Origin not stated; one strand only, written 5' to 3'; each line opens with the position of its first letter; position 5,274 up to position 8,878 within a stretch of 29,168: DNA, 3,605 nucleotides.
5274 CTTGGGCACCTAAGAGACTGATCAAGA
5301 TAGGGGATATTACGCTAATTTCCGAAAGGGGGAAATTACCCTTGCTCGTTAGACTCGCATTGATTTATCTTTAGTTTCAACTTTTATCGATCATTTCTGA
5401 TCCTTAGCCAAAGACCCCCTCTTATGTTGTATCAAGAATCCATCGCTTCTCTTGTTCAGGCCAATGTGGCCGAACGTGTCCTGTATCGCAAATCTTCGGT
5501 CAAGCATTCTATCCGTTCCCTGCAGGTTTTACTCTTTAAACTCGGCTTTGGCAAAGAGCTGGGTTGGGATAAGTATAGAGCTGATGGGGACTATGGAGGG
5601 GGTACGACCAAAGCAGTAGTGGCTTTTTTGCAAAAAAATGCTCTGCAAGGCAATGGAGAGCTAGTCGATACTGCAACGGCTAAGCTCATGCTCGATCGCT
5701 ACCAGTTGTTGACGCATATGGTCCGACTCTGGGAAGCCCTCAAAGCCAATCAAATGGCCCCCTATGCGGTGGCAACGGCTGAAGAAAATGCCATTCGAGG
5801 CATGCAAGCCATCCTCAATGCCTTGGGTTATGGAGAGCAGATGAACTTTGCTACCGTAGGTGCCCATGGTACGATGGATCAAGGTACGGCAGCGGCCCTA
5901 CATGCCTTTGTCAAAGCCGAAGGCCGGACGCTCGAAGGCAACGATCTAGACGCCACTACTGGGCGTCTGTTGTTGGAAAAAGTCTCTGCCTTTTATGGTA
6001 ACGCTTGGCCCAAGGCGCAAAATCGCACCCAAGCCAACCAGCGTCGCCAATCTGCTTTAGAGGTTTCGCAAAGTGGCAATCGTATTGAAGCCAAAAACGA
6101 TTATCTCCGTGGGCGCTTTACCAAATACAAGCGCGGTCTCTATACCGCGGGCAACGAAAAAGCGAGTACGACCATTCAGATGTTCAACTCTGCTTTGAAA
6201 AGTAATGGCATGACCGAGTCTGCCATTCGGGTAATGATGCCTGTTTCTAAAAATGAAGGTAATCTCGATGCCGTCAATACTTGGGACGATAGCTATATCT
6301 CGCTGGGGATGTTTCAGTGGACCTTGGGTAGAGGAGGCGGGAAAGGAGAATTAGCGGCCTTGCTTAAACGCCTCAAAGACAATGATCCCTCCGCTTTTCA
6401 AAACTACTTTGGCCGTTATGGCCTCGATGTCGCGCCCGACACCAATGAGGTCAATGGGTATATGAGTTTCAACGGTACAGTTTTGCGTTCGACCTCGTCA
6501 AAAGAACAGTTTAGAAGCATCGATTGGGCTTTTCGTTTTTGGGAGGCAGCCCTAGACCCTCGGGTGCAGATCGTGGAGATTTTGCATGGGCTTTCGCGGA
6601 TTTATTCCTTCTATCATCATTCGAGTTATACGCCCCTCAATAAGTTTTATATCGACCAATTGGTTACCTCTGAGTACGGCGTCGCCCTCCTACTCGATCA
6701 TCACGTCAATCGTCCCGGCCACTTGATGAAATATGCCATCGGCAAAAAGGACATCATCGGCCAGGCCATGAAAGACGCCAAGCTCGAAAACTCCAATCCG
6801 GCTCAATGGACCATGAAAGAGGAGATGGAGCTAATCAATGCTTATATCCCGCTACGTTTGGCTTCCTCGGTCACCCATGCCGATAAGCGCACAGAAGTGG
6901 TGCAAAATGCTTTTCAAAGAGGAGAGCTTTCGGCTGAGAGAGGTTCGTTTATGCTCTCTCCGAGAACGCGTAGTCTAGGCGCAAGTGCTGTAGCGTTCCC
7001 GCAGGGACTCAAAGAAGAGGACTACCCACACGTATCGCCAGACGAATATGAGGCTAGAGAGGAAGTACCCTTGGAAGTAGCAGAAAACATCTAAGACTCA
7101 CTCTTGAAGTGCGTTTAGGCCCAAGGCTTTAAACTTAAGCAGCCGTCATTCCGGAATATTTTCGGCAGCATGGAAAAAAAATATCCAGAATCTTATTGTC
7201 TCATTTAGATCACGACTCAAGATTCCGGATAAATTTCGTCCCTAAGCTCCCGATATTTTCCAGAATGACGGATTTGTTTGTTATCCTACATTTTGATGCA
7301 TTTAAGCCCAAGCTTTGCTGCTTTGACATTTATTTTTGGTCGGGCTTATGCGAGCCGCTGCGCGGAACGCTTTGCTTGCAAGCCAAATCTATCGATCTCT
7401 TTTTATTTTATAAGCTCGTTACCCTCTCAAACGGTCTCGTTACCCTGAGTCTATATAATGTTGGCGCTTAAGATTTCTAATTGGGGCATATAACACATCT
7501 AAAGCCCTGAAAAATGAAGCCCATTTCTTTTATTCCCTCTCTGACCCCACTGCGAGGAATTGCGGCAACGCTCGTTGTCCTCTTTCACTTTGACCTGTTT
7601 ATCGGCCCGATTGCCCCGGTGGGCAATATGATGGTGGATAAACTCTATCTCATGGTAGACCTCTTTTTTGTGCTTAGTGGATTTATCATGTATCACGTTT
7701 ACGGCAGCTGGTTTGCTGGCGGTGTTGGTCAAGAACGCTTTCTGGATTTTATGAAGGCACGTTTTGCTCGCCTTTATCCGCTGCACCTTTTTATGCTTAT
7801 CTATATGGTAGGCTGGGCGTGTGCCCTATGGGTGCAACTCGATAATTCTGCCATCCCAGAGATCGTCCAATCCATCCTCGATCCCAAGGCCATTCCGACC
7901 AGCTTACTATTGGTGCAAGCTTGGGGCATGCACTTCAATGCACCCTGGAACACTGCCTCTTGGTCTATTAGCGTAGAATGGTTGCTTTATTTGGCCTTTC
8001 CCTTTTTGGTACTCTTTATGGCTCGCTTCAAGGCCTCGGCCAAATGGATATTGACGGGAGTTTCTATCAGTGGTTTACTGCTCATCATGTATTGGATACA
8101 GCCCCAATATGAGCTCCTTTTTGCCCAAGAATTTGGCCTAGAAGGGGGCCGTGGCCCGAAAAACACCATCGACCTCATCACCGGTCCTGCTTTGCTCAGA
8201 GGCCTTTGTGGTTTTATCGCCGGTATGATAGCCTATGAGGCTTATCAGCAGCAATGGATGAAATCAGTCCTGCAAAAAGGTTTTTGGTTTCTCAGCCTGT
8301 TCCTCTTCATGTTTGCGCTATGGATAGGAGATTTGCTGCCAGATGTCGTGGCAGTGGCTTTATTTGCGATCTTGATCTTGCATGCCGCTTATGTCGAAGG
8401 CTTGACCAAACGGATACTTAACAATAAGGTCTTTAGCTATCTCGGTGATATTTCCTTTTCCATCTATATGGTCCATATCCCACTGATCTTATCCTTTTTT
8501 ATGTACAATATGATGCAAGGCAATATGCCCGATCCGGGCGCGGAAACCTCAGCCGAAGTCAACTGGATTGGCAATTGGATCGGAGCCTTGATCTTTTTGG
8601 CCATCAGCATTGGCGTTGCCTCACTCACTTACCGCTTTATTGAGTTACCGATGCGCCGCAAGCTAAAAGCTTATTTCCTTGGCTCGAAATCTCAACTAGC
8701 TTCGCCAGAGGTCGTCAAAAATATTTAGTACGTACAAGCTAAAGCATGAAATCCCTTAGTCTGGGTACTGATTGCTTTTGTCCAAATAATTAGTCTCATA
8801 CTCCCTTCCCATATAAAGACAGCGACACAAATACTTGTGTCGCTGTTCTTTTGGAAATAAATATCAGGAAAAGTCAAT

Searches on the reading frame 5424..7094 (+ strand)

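Call 21: search_protein_families(library=pfam, proteins=[window:5424-7094:+], max_evalue=0.001)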
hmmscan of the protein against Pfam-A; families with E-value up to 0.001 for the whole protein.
window:5424-7094:+ (556 aa): 1 family
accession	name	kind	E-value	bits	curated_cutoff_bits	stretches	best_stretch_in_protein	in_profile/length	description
PF01471.23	PG_binding_1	-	2.4e-06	28.1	23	0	30-88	5-56/57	Putative peptidoglycan binding domain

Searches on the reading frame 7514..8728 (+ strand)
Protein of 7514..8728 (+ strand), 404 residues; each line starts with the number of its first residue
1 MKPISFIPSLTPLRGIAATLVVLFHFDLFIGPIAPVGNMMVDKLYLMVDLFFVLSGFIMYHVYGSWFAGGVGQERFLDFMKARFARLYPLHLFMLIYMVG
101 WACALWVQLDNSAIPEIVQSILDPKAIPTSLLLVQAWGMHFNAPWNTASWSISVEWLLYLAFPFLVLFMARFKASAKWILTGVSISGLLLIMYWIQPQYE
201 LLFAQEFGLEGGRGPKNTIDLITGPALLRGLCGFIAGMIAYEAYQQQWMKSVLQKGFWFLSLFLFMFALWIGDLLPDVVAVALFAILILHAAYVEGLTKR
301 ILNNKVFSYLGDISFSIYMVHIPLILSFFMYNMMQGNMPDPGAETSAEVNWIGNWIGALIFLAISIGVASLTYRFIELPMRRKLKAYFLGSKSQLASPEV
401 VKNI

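Call 21: search_protein_families(library=pfam, proteins=[window:7514-8728:+], max_evalue=0.001)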
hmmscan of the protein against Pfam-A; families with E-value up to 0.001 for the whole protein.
window:7514-8728:+ (404 aa): 1 family
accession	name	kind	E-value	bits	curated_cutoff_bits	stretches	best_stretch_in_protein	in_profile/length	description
PF01757.29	Acyl_transf_3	-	2.2e-29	103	31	1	13-373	7-325/326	Acyltransferase domain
